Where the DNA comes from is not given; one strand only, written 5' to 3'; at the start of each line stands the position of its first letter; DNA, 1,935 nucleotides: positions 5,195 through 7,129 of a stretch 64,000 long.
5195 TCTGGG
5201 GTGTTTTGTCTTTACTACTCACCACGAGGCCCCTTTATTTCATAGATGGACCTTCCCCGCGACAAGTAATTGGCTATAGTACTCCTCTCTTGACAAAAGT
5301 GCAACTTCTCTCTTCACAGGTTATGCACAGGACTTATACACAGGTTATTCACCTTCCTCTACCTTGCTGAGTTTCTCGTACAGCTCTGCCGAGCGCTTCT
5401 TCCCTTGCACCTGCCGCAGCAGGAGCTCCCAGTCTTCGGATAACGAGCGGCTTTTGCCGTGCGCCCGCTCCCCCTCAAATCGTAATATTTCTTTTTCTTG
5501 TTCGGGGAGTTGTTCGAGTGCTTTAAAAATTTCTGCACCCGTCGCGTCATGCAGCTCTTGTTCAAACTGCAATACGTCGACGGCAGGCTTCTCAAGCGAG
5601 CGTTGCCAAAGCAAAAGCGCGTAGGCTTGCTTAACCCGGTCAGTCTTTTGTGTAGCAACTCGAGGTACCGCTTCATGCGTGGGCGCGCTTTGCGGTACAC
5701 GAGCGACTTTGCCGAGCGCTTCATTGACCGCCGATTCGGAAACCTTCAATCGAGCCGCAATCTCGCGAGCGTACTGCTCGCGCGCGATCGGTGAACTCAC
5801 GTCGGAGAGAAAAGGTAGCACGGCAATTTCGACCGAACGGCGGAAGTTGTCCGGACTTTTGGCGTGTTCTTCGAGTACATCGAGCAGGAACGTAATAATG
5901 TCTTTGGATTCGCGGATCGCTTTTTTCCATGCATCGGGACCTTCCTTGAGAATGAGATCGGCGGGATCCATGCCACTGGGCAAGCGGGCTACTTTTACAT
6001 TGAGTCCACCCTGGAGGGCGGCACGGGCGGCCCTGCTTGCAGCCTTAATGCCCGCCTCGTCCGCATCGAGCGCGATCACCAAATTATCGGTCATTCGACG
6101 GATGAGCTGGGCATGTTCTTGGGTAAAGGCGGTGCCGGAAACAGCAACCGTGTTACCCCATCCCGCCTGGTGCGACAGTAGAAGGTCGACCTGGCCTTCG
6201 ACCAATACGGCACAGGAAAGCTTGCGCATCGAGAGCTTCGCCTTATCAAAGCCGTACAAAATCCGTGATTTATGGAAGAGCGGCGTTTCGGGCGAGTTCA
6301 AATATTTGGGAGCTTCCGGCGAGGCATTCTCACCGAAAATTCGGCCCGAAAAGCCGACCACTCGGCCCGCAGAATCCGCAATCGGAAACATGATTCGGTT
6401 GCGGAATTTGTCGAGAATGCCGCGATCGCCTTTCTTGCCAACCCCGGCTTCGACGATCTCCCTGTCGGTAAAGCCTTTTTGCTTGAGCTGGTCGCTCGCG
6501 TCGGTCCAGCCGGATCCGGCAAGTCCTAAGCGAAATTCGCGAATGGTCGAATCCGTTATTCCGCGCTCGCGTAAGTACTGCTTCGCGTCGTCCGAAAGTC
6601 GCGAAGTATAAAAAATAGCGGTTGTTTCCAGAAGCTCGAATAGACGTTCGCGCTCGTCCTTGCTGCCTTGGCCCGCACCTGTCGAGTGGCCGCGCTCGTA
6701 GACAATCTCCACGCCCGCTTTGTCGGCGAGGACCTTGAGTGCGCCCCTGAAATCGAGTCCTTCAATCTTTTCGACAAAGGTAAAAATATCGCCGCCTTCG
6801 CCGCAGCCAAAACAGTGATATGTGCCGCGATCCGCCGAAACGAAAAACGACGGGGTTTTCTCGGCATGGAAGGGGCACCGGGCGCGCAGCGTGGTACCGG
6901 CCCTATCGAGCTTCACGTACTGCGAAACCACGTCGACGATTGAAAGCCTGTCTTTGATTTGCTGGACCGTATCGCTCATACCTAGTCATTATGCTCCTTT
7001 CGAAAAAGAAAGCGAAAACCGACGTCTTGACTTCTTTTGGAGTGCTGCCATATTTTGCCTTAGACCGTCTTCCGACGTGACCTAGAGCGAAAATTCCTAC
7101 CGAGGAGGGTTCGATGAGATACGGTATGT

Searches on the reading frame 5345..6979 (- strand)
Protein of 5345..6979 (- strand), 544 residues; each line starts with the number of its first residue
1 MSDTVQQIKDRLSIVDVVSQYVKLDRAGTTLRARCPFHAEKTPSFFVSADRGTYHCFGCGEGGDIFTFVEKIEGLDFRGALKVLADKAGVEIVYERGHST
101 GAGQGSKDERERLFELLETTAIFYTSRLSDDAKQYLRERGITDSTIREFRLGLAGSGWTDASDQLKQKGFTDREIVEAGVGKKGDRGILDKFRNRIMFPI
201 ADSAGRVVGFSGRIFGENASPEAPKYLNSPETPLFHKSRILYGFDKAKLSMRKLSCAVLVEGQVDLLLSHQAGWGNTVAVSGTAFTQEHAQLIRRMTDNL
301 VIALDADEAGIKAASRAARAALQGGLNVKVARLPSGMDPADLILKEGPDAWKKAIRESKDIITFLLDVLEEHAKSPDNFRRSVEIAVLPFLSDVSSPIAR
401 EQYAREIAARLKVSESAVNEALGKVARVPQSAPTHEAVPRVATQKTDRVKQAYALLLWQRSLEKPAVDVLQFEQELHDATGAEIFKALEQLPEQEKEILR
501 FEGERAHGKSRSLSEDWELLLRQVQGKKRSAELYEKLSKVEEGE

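Call 86: search_protein_families(library=pfam, proteins=[window:5345-6979:-], max_evalue=0.00001)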
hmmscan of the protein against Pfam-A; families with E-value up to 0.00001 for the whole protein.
window:5345-6979:- (544 aa): 6 families
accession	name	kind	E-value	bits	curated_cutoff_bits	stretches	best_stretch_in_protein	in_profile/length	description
PF08275.17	DNAG_N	-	2.1e-38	131.7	26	1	129-248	11-128/128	DNA primase catalytic core, N-terminal domain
PF01807.25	Zn_ribbon_DnaG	-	7e-34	116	24.9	1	3-95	4-96/98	CHC2 zinc finger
PF13155.12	Toprim_2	-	3.4e-19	69.4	22.1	1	258-342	1-87/88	Toprim-like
PF13662.12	Toprim_4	-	1.2e-15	57.9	25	1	256-330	2-83/85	Toprim domain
PF01751.28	Toprim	-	1.3e-08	35.3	23.1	1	258-331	3-94/96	Toprim domain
PF13362.12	Toprim_3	-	2.1e-06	28.5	27.2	1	257-349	2-95/95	Toprim domain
